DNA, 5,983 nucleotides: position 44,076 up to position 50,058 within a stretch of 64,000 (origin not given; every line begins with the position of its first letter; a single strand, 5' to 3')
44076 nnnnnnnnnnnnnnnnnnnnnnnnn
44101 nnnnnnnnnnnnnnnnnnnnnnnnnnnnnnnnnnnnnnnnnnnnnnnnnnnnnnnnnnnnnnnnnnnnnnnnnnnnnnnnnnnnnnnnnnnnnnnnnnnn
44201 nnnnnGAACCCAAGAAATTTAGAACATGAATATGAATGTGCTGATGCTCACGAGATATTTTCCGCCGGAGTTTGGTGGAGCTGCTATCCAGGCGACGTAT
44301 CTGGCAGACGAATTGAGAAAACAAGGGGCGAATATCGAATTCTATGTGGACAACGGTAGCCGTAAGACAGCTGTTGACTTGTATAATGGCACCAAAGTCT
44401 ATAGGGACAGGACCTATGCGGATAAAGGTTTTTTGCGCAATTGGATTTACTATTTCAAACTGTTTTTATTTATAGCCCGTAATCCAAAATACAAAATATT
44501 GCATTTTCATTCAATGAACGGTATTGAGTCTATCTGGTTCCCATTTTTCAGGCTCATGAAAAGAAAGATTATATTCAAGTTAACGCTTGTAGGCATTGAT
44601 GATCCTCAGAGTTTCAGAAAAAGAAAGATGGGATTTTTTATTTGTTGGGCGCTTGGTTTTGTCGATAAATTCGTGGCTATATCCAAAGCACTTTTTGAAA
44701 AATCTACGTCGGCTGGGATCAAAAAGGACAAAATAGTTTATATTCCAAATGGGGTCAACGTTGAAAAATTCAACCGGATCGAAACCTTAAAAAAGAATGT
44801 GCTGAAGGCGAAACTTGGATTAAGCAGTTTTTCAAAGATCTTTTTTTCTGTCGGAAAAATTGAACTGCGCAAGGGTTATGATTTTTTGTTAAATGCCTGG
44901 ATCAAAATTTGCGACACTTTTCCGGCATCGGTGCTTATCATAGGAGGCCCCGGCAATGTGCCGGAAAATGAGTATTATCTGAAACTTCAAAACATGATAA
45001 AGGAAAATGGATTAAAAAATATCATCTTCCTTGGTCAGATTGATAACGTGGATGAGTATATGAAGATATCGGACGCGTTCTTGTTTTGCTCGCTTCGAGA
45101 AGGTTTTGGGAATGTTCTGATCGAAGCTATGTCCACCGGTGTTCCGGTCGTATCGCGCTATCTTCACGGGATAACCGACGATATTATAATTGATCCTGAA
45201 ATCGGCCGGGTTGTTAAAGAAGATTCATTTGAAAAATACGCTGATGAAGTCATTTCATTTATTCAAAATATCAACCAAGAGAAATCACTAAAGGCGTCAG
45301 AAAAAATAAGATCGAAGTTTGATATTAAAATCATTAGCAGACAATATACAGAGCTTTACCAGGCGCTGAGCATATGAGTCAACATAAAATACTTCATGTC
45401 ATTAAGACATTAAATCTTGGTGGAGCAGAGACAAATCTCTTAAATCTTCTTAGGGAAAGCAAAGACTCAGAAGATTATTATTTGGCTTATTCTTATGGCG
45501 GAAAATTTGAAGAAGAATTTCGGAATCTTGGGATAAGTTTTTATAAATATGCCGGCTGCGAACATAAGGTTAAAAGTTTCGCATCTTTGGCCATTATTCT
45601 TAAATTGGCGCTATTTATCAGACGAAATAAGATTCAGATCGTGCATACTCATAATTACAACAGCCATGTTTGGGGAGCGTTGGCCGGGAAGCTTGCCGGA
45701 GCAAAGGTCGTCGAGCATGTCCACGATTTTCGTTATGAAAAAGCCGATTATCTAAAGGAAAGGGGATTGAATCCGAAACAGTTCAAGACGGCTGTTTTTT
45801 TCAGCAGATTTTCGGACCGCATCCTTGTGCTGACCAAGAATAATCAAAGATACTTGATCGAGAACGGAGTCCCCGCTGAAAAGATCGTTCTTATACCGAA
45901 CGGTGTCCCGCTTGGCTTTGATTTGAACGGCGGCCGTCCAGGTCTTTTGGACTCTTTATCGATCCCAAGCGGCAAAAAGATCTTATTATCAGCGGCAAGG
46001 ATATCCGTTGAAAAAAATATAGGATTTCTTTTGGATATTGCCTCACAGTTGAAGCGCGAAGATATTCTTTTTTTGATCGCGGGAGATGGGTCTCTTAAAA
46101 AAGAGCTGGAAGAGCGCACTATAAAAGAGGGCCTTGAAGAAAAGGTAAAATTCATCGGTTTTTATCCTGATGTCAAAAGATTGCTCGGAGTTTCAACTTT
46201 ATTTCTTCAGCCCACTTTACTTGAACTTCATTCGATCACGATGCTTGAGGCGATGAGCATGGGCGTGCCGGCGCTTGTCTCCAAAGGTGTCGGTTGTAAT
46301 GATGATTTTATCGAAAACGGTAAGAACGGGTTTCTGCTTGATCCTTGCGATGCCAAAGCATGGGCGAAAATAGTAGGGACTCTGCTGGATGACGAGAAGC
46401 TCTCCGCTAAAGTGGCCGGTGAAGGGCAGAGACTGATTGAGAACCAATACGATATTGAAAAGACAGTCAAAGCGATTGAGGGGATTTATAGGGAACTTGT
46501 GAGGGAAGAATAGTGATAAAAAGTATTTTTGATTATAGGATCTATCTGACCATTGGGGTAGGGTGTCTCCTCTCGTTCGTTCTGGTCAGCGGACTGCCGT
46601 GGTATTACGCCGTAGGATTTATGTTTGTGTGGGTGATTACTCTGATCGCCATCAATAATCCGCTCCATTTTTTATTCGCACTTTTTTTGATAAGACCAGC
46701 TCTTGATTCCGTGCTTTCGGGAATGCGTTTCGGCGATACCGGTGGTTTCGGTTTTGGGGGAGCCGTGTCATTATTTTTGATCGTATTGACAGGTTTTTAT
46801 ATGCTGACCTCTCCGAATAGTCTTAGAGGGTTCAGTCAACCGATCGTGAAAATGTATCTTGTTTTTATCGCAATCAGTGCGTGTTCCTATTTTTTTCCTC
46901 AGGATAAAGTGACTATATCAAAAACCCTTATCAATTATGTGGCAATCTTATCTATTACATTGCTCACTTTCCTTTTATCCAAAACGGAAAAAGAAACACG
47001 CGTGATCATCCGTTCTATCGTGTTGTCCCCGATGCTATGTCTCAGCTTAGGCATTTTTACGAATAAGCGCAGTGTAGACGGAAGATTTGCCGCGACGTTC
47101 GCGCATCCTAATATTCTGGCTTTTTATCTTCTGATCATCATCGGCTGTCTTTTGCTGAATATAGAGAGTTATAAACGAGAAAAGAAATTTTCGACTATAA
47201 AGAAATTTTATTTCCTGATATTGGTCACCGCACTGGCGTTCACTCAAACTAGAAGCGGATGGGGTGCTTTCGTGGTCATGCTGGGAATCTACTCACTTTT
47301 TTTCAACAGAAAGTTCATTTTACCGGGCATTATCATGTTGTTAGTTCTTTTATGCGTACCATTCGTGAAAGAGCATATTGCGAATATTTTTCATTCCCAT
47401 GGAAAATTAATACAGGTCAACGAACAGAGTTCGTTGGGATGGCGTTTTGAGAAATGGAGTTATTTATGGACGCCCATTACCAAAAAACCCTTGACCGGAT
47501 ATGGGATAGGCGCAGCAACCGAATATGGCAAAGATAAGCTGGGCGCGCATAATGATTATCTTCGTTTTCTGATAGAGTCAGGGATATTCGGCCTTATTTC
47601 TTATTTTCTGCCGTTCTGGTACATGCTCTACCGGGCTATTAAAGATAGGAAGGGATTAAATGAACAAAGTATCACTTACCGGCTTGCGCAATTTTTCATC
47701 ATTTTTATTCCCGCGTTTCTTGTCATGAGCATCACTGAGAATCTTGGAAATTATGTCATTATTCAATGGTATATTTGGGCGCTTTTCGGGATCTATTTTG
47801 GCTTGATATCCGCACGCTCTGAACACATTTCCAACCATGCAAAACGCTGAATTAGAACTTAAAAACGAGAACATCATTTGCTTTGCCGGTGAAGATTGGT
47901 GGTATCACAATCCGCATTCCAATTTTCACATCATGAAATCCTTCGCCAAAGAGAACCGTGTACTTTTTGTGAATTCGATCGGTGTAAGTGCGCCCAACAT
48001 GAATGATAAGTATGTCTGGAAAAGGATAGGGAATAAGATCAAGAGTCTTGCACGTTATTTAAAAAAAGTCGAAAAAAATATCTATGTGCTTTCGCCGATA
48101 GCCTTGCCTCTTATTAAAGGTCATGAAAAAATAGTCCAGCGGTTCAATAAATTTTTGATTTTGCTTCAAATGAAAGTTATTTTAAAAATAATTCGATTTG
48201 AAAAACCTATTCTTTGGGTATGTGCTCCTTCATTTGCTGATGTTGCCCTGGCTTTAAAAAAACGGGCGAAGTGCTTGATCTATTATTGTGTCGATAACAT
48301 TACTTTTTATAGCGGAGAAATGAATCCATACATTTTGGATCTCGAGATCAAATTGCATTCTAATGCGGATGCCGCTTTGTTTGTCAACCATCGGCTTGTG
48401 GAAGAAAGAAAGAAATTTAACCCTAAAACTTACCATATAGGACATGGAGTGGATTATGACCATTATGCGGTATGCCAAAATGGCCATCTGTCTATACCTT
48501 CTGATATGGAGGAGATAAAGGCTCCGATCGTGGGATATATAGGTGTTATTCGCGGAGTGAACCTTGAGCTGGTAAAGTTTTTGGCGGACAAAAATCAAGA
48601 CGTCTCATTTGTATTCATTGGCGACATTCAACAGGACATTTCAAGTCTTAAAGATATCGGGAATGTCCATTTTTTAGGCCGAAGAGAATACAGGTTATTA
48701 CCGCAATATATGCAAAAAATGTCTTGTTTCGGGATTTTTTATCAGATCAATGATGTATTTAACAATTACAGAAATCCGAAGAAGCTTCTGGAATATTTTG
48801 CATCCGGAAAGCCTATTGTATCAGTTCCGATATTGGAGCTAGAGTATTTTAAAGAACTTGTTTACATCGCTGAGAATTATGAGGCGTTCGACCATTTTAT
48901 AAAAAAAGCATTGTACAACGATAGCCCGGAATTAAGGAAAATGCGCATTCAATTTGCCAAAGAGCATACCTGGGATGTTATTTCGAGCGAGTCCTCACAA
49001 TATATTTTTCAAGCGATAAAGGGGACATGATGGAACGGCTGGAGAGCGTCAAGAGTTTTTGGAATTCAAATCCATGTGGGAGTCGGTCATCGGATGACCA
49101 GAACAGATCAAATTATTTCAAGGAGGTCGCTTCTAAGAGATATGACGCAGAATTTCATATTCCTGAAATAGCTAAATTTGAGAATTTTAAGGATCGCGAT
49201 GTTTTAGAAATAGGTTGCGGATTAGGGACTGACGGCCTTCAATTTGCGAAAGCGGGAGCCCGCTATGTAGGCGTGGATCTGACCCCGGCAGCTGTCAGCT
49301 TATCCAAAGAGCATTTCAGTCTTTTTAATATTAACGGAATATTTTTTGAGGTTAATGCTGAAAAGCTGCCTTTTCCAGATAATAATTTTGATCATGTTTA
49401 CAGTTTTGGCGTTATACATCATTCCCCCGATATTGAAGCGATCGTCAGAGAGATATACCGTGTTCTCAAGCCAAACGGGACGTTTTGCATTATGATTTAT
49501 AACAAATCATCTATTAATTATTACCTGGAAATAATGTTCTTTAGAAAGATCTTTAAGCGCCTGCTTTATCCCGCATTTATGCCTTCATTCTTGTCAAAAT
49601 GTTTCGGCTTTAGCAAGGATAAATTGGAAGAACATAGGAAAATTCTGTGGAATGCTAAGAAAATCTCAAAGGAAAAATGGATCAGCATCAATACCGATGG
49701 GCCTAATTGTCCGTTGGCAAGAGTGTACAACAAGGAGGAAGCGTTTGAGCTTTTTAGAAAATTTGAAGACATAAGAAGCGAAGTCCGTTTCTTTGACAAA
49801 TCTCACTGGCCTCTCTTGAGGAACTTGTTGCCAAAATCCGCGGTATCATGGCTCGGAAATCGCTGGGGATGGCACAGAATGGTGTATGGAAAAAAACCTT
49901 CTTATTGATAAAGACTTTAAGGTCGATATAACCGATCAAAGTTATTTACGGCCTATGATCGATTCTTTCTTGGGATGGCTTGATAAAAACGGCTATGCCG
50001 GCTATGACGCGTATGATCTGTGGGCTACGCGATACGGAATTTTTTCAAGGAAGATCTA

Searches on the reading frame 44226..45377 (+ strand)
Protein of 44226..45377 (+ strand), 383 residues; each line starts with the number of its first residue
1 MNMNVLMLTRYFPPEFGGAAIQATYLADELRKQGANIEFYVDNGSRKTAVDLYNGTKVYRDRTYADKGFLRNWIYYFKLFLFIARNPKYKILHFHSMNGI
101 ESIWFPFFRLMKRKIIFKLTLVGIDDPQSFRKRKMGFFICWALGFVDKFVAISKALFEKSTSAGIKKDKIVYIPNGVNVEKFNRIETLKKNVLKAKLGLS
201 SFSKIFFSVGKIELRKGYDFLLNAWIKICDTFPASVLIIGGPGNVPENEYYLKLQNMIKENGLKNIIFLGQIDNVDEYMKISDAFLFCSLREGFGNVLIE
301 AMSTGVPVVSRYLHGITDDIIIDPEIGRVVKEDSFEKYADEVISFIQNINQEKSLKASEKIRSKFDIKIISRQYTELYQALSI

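Call 22: search_protein_families(library=ncbifam, proteins=[window:44226-45377:+], max_evalue=0.00001)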
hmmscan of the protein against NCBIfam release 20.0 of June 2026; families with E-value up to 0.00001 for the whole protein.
window:44226-45377:+ (383 aa): 34 families (the best 25 are shown)
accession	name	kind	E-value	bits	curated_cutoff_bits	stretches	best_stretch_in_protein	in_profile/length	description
TIGR03999.1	thiol_BshA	equivalog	3.7e-30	105.1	273.7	1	15-381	10-373/375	N-acetyl-alpha-D-glucosaminyl L-malate synthase BshA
TIGR03088.1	stp2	hypoth_equivalog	8.3e-29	100.8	409.05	1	75-380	69-372/374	TIGR03088 family PEP-CTERM/XrtA system glycosyltransferase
TIGR04047.1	MSMEG_0565_glyc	hypoth_equivalog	3.5e-28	98.8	259.85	1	146-379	139-372/373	MSMEG_0565 family glycosyltransferase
TIGR02149.1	glgA_Coryne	subfamily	2.1e-21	76.5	302.4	1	3-380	1-389/391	glycogen synthase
TIGR04157.1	glyco_rSAM_CFB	subfamily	2.9e-21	75.9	400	1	146-378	170-406/406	TIGR04157 family glycosyltransferase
NF046085.1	XrtY_assoc_Gly1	equivalog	1.4e-19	70.2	400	1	119-381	134-384/387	XrtY-associated glycosyltransferase XYAG1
NF041876.1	EPS_EpsE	equivalog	2.4e-19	69.9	400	1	153-368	169-383/389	exopolysaccharide biosynthesis GT4 family glycosyltransferase EpsE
NF047684.1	TeichurnBiosyTuaC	equivalog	5.5e-19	68.4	550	1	143-380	162-388/391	teichuronic acid biosynthesis protein TuaC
NF053513.1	Gtran_IagA_BgsA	equivalog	2.8e-17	62.7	460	1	167-380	126-330/333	LTA glycolipid anchor biosynthesis glycosyltransferase, IagA/BgsA family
NF041010.1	glycosy_Agl16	equivalog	5.6e-16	58.3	575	1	3-381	1-351/352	glycosylation protein Agl16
NF038255.1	exopoly_VpsD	equivalog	1.8e-15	56.7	300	1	146-380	157-378/381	VpsD family glycosyltransferase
TIGR03449.1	mycothiol_MshA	equivalog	2.3e-15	56.4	462.5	1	165-376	185-398/406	D-inositol-3-phosphate glycosyltransferase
NF050063.1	ProtGlycPglJ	equivalog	2.8e-15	56.4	500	1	175-374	175-359/363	N-acetylgalactosamine-N,N'-diacetylbacillosaminyl-diphospho-undecaprenol 4-alpha-N-acetylgalactosaminyltransferase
NF053787.1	GlcN_PG_synth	equivalog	3.1e-15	55.9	480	1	145-381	143-359/361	N-acetylglucosaminyl phosphatidylglycerol synthase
NF038295.1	EPS_HpsP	equivalog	1.1e-14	54.2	550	1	71-381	74-387/388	hormogonium polysaccharide biosynthesis glycosyltransferase HpsP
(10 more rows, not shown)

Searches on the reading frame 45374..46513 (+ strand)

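Call 22: search_protein_families(library=ncbifam, proteins=[window:45374-46513:+], max_evalue=0.00001)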
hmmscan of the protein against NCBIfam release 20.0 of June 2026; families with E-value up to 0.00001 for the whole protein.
window:45374-46513:+ (379 aa): 32 families (the best 25 are shown)
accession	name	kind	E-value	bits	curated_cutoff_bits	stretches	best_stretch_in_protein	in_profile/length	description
TIGR03088.1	stp2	hypoth_equivalog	1.2e-34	120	409.05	1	5-375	3-373/374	TIGR03088 family PEP-CTERM/XrtA system glycosyltransferase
TIGR03999.1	thiol_BshA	equivalog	6.4e-25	87.8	273.7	1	69-376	67-374/375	N-acetyl-alpha-D-glucosaminyl L-malate synthase BshA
NF041876.1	EPS_EpsE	equivalog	1.5e-20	73.8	400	1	179-366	192-387/389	exopolysaccharide biosynthesis GT4 family glycosyltransferase EpsE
NF050056.1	ProtGlycPglH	equivalog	1.5e-17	63.7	600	1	5-366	2-344/354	GalNAc-alpha-(1->4)-GalNAc-alpha-(1->3)-diNAcBac-PP-undecaprenol alpha-1,4-N-acetyl-D-galactosaminyltransferase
NF041010.1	glycosy_Agl16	equivalog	7e-16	58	575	1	74-375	61-351/352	glycosylation protein Agl16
TIGR04063.1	stp3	hypoth_equivalog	8.5e-16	57.8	442.05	1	144-376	155-396/397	TIGR04063 family PEP-CTERM/XrtA system glycosyltransferase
NF047880.1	glyco_SdgA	exception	9.3e-14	50.8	800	1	201-357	315-473/488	serine-aspartate repeat adhesin O-glycosyltransferase SdgA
TIGR02149.1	glgA_Coryne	subfamily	4.8e-13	49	302.4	1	77-375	74-390/391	glycogen synthase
NF007640.0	PRK10307.1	subfamily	1.7e-12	47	276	1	83-369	106-401/411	WcaI family glycosyltransferase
NF047684.1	TeichurnBiosyTuaC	equivalog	2e-12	46.8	550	1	191-376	209-390/391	teichuronic acid biosynthesis protein TuaC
NF038295.1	EPS_HpsP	equivalog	2.8e-12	46.3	550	1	171-375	178-387/388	hormogonium polysaccharide biosynthesis glycosyltransferase HpsP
NF053787.1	GlcN_PG_synth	equivalog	3.1e-12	46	480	1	148-376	145-360/361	N-acetylglucosaminyl phosphatidylglycerol synthase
TIGR03449.1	mycothiol_MshA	equivalog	4.8e-12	45.5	462.5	1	83-376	99-404/406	D-inositol-3-phosphate glycosyltransferase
NF038229.1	Glyco4_Geo_Pelo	equivalog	5.3e-12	45.4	400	1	149-376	112-337/338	GPMC system family 4 glycosyltransferase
NF050063.1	ProtGlycPglJ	equivalog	8.1e-12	45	500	1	147-348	145-340/363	N-acetylgalactosamine-N,N'-diacetylbacillosaminyl-diphospho-undecaprenol 4-alpha-N-acetylgalactosaminyltransferase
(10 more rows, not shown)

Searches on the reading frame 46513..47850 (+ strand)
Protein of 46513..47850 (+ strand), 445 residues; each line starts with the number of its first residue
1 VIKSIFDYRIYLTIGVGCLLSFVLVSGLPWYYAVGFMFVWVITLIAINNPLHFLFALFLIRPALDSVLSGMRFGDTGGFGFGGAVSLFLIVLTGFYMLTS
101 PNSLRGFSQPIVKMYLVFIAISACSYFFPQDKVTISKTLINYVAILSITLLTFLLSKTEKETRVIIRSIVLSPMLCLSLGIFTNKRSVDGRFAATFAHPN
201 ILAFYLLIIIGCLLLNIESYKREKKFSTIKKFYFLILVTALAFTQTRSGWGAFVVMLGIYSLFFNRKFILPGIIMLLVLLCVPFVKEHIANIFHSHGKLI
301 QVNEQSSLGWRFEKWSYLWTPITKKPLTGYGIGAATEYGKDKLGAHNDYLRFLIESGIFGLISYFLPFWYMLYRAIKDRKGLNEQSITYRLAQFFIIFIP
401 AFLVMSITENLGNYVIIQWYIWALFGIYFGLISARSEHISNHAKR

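Call 22: search_protein_families(library=ncbifam, proteins=[window:46513-47850:+], max_evalue=0.00001)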
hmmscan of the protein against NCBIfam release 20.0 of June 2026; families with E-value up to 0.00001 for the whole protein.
window:46513-47850:+ (445 aa): 0 families

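Call 67: search_protein_families(library=pfam, proteins=[window:46513-47850:+], max_evalue=0.001)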
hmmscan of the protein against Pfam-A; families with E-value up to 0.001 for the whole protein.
window:46513-47850:+ (445 aa): 1 family
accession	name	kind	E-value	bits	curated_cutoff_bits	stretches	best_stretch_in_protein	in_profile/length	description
PF04932.20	Wzy_C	-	2.2e-18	66.9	31.7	1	233-365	2-149/149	O-Antigen ligase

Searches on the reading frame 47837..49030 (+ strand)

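Call 22: search_protein_families(library=ncbifam, proteins=[window:47837-49030:+], max_evalue=0.00001)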
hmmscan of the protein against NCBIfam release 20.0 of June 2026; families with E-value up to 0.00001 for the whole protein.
window:47837-49030:+ (397 aa): 1 family
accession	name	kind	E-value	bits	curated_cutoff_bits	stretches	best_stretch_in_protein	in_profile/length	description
NF047676.1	TeichurnBiosyTuaH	equivalog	1.1e-18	67.4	550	1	123-385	99-379/384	teichuronic acid biosynthesis protein TuaH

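Call 67: search_protein_families(library=pfam, proteins=[window:47837-49030:+], max_evalue=0.001)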
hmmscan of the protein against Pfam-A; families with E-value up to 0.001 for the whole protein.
window:47837-49030:+ (397 aa): 2 families
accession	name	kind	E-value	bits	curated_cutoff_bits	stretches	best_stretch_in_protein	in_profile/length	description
PF13692.12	Glyco_trans_1_4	-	8.1e-06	26.6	27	1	246-332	24-108/142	Glycosyl transferases group 1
PF00534.26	Glycos_transf_1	-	0.00076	19.5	26.4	1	243-376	34-171/172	Glycosyl transferases group 1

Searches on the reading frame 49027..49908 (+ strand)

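Call 22: search_protein_families(library=ncbifam, proteins=[window:49027-49908:+], max_evalue=0.00001)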
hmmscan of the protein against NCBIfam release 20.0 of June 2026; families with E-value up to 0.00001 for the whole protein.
window:49027-49908:+ (293 aa): 29 families (the best 25 are shown)
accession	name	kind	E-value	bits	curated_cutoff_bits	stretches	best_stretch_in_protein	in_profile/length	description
NF041537.1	ArsM_AhpD_UU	exception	1.1e-18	67.1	510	1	57-155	78-180/345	arsenite methyltransferase/AhpD domain selenoprotein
NF047649.1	MTase_UXPK_star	exception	1.7e-18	66.6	460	1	58-155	80-181/283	methyltransferase/UXPK-star double selenoprotein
NF041536.1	ArsM_DUF2284_UU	exception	1.8e-17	62.9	575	1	57-155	78-180/459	arsenite methyltransferase/DUF2284 domain selenoprotein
TIGR01983.1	UbiG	equivalog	5.8e-16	58.5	102.95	1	27-177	29-173/228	bifunctional 2-polyprenyl-6-hydroxyphenol methylase/3-demethylubiquinol 3-O-methyltransferase UbiG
NF045825.1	FAmtase_mtf2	equivalog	3.1e-15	56.1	400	1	49-154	52-157/248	fatty-acid O-methyltransferase Mtf2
NF040539.1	AST_met_ArsM_2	exception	5.4e-15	56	240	1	56-154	57-162/262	putative arsinothricin biosynthesis methyltransferase ArsM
NF045823.1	PthPhpthDimycoMt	equivalog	1e-14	54.3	300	1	51-154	62-165/256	phthiotriol/phenolphthiotriol dimycocerosates methyltransferase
NF008823.0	PRK11873.1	subfamily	7.3e-14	51.9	263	1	58-155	80-181/272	arsenite methyltransferase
TIGR01934.1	MenG_MenH_UbiE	subfamily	1.8e-13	50.3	158.35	1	48-164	32-150/223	ubiquinone/menaquinone biosynthesis methyltransferase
NF045667.1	MTase_DVU1556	equivalog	3.4e-13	49.5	155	1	55-155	22-119/213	DVU_1556 family methyltransferase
TIGR02072.1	BioC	equivalog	1.3e-12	48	184.95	1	52-160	31-137/244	malonyl-ACP O-methyltransferase BioC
NF045649.1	2X_seleno_MduS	exception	1.7e-12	47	380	1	48-155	34-147/338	methyltransferase domain-containing selenoprotein MduS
NF001244.0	PRK00216.1-5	equivalog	8.4e-11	41.6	216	1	49-159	42-157/236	bifunctional demethylmenaquinone methyltransferase/2-methoxy-6-polyprenyl-1,4-benzoquinol methylase UbiE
TIGR02752.1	MenG_heptapren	equivalog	2.4e-10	40.3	419.85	1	53-177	43-169/231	demethylmenaquinone methyltransferase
NF001242.0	PRK00216.1-3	equivalog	3.9e-10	39.6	351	1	104-165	124-185/258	bifunctional demethylmenaquinone methyltransferase/2-methoxy-6-polyprenyl-1,4-benzoquinol methylase UbiE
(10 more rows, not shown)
